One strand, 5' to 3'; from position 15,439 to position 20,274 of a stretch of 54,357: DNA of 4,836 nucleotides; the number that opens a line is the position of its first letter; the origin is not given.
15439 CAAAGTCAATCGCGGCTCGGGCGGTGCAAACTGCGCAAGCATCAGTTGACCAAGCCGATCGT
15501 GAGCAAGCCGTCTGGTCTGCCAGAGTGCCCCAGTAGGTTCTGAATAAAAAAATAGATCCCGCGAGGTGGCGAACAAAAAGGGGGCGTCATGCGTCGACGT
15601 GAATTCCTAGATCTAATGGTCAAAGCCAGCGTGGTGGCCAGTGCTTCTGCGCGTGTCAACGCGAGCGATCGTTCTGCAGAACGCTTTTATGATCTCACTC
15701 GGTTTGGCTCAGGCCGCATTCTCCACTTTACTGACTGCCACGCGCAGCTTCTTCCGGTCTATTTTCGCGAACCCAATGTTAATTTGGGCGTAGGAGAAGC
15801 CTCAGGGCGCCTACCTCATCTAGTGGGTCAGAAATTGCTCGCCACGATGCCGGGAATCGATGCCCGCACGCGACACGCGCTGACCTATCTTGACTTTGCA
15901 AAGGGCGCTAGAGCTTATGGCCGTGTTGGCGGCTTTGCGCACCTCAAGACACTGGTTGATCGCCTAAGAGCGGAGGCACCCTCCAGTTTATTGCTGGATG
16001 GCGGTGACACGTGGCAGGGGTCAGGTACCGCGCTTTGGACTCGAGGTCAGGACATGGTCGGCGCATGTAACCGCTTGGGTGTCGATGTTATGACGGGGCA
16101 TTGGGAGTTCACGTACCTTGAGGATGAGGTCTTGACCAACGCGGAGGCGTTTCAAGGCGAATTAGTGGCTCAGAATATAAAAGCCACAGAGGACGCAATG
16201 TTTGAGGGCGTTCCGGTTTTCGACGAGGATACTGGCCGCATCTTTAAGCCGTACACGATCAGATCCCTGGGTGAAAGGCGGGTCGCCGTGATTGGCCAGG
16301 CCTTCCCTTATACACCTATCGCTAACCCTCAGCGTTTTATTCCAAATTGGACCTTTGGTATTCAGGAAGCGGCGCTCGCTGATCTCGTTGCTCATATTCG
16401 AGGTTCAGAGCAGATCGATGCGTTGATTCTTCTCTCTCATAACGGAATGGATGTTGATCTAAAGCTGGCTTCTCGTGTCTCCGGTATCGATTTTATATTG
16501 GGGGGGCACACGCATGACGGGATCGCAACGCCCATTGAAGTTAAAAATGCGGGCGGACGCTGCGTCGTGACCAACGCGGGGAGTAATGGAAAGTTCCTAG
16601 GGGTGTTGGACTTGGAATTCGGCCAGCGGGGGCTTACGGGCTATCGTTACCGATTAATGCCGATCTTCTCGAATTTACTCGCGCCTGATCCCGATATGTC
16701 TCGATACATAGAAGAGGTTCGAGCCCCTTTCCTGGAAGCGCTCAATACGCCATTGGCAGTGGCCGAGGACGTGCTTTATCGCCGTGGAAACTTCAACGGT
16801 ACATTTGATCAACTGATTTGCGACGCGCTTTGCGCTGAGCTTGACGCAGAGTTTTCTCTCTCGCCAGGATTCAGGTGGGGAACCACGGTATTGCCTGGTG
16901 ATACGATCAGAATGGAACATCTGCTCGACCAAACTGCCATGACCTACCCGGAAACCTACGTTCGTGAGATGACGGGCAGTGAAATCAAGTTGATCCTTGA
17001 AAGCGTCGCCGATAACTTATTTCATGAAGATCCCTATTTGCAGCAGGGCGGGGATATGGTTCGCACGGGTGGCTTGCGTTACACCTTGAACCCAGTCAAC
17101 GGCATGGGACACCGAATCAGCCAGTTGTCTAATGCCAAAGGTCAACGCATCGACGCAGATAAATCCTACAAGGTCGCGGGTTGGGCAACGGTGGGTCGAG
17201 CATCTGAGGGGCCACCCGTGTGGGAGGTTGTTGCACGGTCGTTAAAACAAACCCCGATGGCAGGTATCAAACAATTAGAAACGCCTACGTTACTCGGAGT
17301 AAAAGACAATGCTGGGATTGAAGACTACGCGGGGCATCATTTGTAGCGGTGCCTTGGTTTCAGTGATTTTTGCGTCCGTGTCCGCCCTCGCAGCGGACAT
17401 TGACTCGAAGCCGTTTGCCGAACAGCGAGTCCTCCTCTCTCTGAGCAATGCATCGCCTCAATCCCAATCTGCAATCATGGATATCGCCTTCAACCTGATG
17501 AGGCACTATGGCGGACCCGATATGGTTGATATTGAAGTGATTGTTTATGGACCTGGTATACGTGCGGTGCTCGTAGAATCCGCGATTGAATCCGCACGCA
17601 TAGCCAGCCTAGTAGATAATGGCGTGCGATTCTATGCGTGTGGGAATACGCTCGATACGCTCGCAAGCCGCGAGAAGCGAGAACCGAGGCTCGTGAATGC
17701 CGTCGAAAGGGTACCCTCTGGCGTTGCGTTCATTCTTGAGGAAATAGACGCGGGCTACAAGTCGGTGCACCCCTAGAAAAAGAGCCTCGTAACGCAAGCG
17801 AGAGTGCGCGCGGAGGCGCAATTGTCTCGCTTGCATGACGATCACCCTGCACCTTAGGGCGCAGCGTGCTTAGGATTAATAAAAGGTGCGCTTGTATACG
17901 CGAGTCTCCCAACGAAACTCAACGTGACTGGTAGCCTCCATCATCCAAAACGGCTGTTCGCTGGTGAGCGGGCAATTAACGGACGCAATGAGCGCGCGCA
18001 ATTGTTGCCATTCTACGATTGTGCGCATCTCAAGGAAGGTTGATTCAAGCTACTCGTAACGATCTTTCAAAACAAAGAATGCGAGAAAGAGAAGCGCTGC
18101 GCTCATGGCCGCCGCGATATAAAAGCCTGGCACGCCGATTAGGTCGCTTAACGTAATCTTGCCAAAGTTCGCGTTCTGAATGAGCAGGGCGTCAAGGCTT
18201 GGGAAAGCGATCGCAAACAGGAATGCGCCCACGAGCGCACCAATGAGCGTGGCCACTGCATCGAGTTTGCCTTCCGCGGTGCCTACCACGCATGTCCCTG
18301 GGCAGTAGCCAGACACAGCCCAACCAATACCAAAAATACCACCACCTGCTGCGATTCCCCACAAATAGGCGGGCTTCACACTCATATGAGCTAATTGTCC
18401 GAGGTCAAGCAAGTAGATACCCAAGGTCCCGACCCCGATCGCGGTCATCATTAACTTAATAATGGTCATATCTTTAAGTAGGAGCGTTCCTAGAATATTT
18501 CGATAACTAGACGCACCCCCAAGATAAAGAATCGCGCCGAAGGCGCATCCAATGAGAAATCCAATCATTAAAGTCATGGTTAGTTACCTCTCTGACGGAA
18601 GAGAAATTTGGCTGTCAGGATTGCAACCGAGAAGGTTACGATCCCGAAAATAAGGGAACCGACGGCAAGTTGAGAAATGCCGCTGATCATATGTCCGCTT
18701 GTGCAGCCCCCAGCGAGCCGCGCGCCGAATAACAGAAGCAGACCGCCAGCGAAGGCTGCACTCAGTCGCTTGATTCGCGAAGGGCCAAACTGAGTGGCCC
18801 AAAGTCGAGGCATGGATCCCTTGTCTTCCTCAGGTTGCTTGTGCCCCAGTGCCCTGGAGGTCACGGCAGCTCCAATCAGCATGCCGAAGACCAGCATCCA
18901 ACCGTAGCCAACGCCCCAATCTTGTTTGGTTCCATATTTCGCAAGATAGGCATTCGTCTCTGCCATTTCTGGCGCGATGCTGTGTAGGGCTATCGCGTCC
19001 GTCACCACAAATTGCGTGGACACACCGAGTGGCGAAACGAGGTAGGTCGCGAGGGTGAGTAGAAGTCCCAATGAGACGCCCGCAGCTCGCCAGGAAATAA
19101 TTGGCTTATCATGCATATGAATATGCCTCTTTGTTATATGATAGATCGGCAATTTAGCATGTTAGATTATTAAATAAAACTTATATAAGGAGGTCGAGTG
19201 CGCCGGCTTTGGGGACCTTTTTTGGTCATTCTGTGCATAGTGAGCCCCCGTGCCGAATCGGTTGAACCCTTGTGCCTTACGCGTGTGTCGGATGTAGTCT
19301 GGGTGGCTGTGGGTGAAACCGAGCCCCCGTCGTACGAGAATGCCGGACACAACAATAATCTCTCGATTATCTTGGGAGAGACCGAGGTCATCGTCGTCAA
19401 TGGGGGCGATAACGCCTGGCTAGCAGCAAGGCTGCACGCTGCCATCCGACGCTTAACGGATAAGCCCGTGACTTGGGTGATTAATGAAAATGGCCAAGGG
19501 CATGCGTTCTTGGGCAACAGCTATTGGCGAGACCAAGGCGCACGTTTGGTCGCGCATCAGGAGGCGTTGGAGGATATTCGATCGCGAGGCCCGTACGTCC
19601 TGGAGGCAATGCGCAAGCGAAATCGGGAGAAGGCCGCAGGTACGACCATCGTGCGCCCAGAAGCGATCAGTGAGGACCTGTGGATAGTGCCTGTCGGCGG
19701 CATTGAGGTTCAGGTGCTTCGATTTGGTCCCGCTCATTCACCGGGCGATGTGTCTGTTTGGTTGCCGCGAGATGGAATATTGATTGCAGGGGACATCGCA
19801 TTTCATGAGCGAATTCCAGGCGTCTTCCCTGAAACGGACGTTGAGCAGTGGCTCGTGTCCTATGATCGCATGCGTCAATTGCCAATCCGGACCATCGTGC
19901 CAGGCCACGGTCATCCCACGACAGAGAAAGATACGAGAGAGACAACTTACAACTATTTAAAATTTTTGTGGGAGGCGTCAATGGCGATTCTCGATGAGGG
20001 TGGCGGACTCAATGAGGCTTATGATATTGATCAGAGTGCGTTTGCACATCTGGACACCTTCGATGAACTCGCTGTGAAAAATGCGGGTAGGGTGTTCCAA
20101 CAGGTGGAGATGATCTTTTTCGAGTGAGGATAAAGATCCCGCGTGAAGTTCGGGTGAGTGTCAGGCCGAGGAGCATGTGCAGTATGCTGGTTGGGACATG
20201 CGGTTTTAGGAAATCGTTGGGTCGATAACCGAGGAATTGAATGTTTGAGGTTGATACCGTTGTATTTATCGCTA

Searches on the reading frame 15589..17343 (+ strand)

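Call 77: search_protein_families(library=ncbifam, proteins=[window:15589-17343:+], max_evalue=1e-10)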
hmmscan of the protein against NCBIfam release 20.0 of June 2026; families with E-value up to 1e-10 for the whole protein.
window:15589-17343:+ (585 aa): 6 families
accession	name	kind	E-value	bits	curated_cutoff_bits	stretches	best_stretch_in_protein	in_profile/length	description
TIGR04486.1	thiosulf_SoxB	equivalog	1.2e-234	779.7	550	1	3-570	2-555/556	thiosulfohydrolase SoxB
NF006934.0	PRK09419.1-1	subfamily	4.1e-22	77.7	1646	2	210-530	734-1052/1174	multifunctional 2',3'-cyclic-nucleotide 2'-phosphodiesterase/3'-nucleotidase/5'-nucleotidase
NF006937.0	PRK09419.1-4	equivalog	2.5e-21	74.9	2554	1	221-545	790-1117/1411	multifunctional 2',3'-cyclic-nucleotide 2'-phosphodiesterase/3'-nucleotidase/5'-nucleotidase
NF041198.1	UshA_like_PCGU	equivalog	2e-14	53.1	275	1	212-346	141-269/519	UshA-like (seleno)protein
NF006935.0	PRK09419.1-2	equivalog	5.4e-14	50.8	2801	1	251-545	839-1138/1445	multifunctional 2',3'-cyclic-nucleotide 2'-phosphodiesterase/3'-nucleotidase/5'-nucleotidase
NF007109.1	PRK09558.1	equivalog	4.4e-11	42.2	600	0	115-359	57-320/550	bifunctional UDP-sugar hydrolase/5'-nucleotidase UshA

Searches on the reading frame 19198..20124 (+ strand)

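Call 77: search_protein_families(library=ncbifam, proteins=[window:19198-20124:+], max_evalue=1e-10)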
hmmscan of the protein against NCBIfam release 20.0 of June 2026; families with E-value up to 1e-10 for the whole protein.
window:19198-20124:+ (309 aa): 5 families
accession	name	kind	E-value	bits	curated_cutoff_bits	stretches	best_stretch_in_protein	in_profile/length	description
TIGR04559.1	SoxH_rel_PQQ_2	hypoth_equivalog_domain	1.9e-43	148.9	280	1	25-304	2-281/283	quinoprotein relay system zinc metallohydrolase 2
TIGR04558.1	SoxH_rel_PQQ_1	hypoth_equivalog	1.1e-36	126.4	300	1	28-287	9-264/285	quinoprotein relay system zinc metallohydrolase 1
NF033087.1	bla_subclass_B2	equivalog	1.2e-16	61.1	240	1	51-245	20-211/221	subclass B2 metallo-beta-lactamase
NF000329.2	bla_B2_CphA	exception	1.7e-16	60.6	500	1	51-242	47-235/253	CphA family subclass B2 metallo-beta-lactamase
NF033088.2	bla_subclass_B1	equivalog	1.3e-12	47.8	200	1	23-247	4-210/217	subclass B1 metallo-beta-lactamase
